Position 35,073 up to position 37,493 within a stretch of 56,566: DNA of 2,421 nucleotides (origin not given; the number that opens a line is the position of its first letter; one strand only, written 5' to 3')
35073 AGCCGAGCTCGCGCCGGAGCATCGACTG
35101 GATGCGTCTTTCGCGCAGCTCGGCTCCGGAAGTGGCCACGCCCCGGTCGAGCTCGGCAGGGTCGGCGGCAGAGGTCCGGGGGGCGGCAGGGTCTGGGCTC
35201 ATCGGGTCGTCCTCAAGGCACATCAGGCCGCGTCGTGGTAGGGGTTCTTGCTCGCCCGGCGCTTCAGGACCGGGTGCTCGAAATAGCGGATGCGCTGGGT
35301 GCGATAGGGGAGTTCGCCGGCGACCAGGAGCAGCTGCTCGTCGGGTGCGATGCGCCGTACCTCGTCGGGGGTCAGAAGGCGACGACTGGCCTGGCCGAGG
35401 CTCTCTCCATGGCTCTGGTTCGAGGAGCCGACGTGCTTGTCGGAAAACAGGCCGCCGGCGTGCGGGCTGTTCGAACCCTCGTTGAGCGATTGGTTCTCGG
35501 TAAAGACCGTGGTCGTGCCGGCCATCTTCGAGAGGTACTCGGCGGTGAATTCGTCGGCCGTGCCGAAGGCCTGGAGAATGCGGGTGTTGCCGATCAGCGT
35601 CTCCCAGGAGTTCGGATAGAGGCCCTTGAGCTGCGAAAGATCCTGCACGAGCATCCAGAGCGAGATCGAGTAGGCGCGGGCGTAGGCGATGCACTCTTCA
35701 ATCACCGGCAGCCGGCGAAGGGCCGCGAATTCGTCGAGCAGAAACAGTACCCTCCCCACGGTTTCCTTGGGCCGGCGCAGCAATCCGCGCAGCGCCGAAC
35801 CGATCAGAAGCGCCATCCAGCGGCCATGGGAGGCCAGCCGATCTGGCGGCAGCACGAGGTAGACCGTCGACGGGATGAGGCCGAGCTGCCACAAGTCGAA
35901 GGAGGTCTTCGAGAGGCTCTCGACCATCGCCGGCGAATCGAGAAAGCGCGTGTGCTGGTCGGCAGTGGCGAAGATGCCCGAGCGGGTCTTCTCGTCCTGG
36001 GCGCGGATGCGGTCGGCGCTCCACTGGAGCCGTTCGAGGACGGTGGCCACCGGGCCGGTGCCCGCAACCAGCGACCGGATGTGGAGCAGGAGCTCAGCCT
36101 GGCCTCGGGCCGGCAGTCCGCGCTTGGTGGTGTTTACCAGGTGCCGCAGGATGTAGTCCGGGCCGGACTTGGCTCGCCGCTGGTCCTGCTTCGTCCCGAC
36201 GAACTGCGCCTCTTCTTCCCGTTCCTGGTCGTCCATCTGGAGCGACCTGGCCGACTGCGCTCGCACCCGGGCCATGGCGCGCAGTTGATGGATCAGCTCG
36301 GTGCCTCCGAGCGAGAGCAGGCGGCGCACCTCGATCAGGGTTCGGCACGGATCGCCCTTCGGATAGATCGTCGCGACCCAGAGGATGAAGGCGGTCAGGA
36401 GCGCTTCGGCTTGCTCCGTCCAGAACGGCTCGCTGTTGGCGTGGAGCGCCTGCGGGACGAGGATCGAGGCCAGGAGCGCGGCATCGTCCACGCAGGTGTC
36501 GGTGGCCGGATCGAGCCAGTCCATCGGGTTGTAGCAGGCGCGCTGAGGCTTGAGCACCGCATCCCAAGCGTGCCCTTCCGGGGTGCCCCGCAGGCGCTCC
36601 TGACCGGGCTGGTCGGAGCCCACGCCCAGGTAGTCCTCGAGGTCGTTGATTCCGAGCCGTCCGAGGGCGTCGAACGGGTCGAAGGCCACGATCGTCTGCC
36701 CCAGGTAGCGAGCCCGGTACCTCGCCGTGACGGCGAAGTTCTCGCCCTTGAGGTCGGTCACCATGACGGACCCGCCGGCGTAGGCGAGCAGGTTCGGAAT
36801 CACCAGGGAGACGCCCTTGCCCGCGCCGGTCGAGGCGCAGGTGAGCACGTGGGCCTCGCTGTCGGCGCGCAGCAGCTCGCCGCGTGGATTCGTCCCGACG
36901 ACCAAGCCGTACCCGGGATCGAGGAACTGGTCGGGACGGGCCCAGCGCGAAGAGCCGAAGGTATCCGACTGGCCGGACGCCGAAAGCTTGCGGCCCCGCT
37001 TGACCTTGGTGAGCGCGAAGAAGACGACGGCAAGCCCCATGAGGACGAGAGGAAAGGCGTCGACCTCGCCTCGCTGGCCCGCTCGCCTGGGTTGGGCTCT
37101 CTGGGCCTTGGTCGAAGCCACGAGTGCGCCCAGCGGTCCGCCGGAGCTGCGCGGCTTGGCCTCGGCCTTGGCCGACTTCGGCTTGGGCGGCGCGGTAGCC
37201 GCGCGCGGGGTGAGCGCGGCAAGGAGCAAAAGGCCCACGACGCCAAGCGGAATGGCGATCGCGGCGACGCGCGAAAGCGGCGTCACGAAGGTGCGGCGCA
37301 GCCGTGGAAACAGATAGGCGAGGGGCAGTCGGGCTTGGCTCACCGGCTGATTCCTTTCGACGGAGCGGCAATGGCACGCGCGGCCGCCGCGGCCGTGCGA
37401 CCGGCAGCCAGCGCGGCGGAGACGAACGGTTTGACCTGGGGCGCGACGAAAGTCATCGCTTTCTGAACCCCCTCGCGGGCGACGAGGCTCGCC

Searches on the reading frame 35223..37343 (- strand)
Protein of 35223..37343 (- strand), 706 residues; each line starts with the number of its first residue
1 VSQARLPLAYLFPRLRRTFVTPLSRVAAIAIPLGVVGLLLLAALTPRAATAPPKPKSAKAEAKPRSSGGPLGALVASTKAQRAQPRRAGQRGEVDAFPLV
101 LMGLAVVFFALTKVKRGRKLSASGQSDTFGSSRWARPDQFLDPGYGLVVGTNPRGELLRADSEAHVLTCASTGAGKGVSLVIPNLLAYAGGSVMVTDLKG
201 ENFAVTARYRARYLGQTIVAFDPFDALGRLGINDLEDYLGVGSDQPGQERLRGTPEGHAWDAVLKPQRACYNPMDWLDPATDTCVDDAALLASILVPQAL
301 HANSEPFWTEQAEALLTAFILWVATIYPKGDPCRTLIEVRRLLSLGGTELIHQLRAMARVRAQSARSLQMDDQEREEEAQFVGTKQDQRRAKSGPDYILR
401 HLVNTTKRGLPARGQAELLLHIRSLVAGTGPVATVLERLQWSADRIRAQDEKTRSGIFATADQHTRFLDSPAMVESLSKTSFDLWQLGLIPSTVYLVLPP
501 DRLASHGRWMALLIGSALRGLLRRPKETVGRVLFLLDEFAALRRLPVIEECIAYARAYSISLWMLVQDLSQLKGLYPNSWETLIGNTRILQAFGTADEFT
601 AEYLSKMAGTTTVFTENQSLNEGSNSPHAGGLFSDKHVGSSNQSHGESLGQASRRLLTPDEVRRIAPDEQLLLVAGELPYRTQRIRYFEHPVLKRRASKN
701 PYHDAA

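Call 88: search_dna_similar(query=window:35223-37343:-, collection=plasmids, mode=protein, max_evalue=1e-10, max_rows=12)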
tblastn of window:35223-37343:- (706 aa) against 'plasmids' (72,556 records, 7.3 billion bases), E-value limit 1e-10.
Records with a match: 2976; places in all: 3311; records where one place covers at least 80% of the query: 53.
Best place of each record, by identity: <60% 2976.
By first word of the organism name: Rhizobium 291; Agrobacterium 242; Campylobacter 214; Enterococcus 183; Xanthomonas 143; Sinorhizobium 129; Lactiplantibacillus 95; uncultured 91; Sphingobium 80; Phaeobacter 72; and 222 more.
By predicted mobility (MOB-suite, as given by PLSDB): conjugative 2176; non-mobilizable 519; mobilizable 281.
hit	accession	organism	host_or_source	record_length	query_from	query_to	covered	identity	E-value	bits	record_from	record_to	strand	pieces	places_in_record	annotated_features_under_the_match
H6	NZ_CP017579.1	Sphingomonas melonis TY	-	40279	98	690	76%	35.5%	5e-42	260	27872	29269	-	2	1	type IV secretory system conjugative DNA transfer family protein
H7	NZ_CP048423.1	Sphingomonas insulae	Cell,soil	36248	98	688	75%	36.0%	7e-42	262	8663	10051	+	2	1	type IV secretory system conjugative DNA transfer family protein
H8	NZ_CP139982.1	Sphingobium yanoikuyae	-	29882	127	688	75%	35.7%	8e-42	275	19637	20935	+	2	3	type IV secretory system conjugative DNA transfer family protein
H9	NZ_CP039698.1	Novosphingobium sp. EMRT-2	cell,freshwater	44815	99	688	75%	35.1%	2e-35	281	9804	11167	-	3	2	none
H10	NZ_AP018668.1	Sphingobium amiense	-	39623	99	688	75%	34.6%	5e-38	264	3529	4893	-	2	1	type IV secretory system conjugative DNA transfer family protein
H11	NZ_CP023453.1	Rhizorhabdus dicambivorans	soil sample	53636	99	687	74%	35.1%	2e-38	256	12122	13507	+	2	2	type IV secretory system conjugative DNA transfer family protein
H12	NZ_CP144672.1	Sphingomonas sp. gentR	other,gentamicin working solution ...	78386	119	690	69%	37.4%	2e-40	250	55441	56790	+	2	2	type IV secretory system conjugative DNA transfer family protein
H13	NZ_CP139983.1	Sphingobium yanoikuyae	-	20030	99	688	75%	34.4%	2e-39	264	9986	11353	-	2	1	type IV secretory system conjugative DNA transfer family protein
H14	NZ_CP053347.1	Sphingomonas sp. AP4-R1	Malus prunifolia (crab apple),cell ...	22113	99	688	74%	34.9%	4e-41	274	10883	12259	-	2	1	type IV secretory system conjugative DNA transfer family protein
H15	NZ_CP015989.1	Sphingobium sp. EP60837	cell culture,soil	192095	99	688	75%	34.3%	8e-38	254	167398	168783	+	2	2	type IV secretory system conjugative DNA transfer family protein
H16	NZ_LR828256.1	Xanthomonas hortorum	Solanum lycopersicum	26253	130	703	81%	31.7%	2e-60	228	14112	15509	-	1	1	type IV secretory system conjugative DNA transfer family protein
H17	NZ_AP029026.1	Asticcacaulis sp. DW145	-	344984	126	688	75%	34.1%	2e-39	243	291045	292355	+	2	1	type IV secretory system conjugative DNA transfer family protein | HEPN domain-containing protein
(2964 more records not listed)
